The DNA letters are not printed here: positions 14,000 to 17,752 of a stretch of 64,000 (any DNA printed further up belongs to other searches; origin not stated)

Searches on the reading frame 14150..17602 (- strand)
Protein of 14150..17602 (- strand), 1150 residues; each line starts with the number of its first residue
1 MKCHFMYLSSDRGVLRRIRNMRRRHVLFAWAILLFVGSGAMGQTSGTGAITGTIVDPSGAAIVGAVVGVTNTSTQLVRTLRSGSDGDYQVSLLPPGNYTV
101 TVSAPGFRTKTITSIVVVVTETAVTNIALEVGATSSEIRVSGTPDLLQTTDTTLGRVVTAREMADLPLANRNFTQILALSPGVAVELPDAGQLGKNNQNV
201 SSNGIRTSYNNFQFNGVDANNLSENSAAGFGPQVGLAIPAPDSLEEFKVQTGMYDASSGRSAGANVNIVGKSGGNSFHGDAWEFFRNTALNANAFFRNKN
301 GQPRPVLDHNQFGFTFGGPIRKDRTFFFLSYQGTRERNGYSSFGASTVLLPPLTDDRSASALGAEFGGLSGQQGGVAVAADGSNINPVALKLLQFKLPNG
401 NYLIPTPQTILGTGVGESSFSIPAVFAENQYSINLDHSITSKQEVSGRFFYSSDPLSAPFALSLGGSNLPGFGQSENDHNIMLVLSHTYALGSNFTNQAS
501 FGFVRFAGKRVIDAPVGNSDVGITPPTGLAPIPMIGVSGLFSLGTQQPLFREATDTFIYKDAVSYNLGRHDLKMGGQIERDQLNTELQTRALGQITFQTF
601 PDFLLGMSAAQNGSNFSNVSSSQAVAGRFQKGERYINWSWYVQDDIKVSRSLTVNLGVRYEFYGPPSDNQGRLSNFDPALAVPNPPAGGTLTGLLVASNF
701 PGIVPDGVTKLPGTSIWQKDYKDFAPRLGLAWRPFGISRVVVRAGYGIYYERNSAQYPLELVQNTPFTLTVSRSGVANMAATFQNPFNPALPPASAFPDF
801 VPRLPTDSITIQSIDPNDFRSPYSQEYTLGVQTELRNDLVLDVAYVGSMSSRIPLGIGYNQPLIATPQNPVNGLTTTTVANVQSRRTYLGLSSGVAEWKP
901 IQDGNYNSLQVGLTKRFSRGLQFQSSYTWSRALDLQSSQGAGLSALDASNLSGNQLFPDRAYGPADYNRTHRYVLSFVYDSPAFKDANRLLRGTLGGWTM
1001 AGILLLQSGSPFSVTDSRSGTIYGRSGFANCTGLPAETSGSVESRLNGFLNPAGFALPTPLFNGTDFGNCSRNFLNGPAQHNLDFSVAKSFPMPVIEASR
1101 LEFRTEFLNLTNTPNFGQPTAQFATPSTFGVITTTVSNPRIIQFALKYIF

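Call 25: search_protein_families(library=pfam, proteins=[window:14150-17602:-], max_evalue=0.0001)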
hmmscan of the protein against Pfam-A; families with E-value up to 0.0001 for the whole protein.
window:14150-17602:- (1150 aa): 4 families
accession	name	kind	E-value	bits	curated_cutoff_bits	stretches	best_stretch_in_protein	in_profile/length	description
PF25183.1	OMP_b-brl_4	-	3.6e-204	681.1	30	1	271-1143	3-838/838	Outer membrane beta barrel domain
PF13620.12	CarboxypepD_reg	-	3.6e-21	75.7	32.3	1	50-130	2-82/82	Carboxypeptidase regulatory-like domain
PF07715.20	Plug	-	6.3e-08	33.5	23.9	1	157-263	11-104/107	TonB-dependent Receptor Plug Domain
PF13715.12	CarbopepD_reg_2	-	2.6e-07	31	32.2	1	50-114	1-62/88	CarboxypepD_reg-like domain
